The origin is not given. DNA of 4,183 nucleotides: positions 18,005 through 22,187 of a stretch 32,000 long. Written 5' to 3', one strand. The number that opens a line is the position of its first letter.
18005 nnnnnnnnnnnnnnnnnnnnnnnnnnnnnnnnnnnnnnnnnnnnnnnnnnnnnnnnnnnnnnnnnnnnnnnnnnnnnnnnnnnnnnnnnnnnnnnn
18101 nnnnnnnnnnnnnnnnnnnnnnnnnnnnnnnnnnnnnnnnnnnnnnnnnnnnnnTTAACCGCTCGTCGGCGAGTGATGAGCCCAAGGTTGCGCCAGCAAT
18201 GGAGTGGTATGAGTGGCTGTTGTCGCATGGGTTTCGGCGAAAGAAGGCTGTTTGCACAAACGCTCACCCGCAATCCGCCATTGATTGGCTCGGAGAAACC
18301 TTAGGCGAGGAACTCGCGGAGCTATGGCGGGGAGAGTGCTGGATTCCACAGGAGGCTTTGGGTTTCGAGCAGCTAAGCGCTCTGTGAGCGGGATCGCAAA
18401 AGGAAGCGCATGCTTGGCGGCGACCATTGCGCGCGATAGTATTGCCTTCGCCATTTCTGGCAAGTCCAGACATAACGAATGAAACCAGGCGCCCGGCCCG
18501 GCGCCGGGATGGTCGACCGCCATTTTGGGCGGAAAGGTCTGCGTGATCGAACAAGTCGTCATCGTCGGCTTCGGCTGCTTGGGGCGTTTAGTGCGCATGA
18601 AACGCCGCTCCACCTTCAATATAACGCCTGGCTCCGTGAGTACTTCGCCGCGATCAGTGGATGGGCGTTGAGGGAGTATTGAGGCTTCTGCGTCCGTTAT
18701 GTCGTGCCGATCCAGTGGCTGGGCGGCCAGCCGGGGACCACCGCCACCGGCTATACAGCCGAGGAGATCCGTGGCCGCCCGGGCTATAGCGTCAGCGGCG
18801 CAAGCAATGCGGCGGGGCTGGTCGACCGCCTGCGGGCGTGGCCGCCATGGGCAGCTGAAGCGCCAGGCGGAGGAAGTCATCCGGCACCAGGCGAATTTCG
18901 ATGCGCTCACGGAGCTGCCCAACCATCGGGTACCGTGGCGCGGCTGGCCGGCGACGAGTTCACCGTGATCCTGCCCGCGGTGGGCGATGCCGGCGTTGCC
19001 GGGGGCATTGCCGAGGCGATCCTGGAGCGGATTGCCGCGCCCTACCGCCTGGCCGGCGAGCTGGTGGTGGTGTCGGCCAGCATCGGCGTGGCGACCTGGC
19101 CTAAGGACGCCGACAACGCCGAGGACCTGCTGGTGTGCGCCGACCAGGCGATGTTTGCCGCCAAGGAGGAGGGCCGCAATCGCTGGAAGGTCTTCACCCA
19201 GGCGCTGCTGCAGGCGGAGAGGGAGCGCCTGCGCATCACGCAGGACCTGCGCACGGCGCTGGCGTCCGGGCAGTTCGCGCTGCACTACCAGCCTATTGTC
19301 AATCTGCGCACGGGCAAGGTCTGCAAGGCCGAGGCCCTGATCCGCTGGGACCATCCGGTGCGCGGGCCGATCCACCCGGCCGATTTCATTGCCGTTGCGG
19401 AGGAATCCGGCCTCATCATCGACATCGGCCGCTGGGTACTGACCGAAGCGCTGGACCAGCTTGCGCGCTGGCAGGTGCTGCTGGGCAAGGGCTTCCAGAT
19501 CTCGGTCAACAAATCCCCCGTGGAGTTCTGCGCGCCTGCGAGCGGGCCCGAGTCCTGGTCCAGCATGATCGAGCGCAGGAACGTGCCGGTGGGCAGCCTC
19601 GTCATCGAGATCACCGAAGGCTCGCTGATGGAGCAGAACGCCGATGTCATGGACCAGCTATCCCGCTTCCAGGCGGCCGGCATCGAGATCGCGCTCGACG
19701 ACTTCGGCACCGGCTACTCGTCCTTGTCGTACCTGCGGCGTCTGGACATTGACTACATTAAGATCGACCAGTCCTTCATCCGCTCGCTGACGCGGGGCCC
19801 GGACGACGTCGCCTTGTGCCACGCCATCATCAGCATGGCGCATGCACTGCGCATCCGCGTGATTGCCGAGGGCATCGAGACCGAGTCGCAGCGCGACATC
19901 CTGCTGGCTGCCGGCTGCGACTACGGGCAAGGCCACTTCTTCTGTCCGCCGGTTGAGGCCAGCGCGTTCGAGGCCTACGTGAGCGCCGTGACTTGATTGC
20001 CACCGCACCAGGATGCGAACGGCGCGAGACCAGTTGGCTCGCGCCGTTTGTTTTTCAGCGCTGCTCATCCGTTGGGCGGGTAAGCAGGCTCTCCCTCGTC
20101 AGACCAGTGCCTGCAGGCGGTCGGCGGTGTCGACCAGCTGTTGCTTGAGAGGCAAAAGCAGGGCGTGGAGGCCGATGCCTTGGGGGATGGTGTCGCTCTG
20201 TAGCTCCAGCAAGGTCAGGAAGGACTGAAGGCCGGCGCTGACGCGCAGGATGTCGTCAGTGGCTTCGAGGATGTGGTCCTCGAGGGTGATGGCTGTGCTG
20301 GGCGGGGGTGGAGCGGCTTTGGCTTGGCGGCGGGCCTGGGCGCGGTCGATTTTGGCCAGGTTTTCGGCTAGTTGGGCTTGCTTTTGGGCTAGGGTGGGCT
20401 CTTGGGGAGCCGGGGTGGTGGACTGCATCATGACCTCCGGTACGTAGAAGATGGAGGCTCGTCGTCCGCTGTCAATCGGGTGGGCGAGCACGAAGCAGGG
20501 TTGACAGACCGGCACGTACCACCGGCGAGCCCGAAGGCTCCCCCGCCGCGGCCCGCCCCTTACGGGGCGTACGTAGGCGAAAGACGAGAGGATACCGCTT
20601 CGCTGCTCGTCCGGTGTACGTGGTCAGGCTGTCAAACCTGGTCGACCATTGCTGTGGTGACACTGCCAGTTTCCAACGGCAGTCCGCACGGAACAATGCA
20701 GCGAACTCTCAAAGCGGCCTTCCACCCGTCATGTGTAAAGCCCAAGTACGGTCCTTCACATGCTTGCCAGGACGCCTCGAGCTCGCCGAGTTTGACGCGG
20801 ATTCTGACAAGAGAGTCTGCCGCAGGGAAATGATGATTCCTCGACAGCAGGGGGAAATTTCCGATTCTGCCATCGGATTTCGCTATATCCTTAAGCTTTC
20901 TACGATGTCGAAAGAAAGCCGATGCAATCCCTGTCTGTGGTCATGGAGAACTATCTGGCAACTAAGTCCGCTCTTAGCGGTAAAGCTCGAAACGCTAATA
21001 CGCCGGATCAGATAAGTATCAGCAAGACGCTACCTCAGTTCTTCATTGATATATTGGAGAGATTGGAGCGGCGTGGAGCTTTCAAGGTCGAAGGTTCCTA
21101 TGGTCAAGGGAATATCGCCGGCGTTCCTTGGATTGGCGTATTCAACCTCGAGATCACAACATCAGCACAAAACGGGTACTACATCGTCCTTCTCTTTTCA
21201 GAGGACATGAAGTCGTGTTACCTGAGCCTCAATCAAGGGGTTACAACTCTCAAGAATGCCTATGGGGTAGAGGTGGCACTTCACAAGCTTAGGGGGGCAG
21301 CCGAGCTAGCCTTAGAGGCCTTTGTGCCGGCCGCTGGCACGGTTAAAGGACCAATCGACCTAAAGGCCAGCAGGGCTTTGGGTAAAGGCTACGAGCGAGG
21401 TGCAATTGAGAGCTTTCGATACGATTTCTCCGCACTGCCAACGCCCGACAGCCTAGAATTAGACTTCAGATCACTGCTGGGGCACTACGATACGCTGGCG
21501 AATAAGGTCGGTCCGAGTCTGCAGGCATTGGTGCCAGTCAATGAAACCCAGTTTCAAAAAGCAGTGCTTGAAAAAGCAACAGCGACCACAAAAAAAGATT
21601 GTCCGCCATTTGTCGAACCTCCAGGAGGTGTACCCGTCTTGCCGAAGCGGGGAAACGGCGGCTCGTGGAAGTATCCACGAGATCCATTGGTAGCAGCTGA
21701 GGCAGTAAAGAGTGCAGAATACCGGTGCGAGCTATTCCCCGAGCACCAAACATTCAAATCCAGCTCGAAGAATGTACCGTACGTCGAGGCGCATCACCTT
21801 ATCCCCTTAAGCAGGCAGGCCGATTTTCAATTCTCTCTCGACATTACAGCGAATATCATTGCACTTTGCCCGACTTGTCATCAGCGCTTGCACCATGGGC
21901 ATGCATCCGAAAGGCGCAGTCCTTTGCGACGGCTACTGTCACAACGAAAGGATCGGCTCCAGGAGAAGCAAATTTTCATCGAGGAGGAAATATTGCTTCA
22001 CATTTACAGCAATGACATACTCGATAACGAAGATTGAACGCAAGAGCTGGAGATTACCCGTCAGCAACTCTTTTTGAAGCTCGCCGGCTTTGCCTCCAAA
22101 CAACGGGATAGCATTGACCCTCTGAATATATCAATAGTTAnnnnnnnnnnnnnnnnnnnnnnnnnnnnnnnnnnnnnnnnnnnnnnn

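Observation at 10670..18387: Four-gene SMC-like + Toprim operon with Wadjet architecture but several non-canonical features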

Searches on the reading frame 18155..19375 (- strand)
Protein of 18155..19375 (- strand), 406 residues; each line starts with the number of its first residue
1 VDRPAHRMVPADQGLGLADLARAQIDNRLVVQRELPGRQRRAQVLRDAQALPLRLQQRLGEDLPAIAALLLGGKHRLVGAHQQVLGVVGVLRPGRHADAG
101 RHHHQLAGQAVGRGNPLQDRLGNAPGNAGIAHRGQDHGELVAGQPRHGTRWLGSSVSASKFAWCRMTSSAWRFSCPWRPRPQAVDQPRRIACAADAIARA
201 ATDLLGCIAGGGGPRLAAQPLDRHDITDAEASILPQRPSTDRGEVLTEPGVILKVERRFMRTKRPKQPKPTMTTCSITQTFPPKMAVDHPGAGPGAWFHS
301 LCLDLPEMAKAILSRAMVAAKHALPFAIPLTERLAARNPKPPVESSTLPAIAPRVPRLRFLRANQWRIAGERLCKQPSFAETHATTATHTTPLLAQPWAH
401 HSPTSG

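Call 28: search_protein_families(library=pfam, proteins=[window:18155-19375:-], max_evalue=0.001)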
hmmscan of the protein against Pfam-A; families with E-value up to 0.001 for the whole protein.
window:18155-19375:- (406 aa): 0 families

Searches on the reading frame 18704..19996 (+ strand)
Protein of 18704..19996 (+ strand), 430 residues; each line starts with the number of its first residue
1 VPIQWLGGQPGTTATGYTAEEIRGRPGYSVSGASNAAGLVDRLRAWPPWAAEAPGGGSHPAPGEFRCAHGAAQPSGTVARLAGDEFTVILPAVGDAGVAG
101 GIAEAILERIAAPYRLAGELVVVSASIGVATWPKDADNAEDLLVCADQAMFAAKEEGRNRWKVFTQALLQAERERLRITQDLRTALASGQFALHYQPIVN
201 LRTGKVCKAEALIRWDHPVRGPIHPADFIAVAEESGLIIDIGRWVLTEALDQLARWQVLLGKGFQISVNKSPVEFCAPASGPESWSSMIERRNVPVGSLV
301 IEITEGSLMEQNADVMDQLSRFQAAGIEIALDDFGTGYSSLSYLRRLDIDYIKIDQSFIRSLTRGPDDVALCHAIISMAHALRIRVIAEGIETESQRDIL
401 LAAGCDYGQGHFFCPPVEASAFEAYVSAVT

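Call 28: search_protein_families(library=pfam, proteins=[window:18704-19996:+], max_evalue=0.001)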
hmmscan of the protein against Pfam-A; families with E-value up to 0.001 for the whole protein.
window:18704-19996:+ (430 aa): 2 families
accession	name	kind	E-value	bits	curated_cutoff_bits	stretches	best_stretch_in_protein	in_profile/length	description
PF00563.25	EAL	-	2.9e-74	249.9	31.3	1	180-416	2-236/236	EAL domain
PF00990.26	GGDEF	-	1.9e-17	64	23.8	1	73-160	71-161/161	Diguanylate cyclase, GGDEF domain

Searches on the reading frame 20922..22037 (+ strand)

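Call 28: search_protein_families(library=pfam, proteins=[window:20922-22037:+], max_evalue=0.001)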
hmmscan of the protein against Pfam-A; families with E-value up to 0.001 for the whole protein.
window:20922-22037:+ (371 aa): 3 families
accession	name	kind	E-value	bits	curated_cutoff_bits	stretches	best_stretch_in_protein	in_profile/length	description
PF12102.13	MrcB_N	-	1.5e-38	132.7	25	1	42-193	28-182/183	MrcB-like, N-terminal domain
PF01844.29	HNH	-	7.5e-06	26.4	21.4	1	286-325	12-46/47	HNH endonuclease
PF13391.12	HNH_2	-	3.9e-05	23.9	21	1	285-327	8-62/66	HNH endonuclease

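Call 66: search_protein_families(library=padloc, proteins=[window:20922-22037:+], max_evalue=0.001)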
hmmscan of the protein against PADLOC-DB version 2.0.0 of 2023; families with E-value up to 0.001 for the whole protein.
window:20922-22037:+ (371 aa): 2 families
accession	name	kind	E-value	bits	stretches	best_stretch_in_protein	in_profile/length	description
PDLC03656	mREase_IV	-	5e-10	37.6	1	251-329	189-261/277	Type IV methyl-directed restriction enzyme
PDLC03662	mREase_IV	-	0.00012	18.7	1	250-350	465-558/560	Type IV methyl-directed restriction enzyme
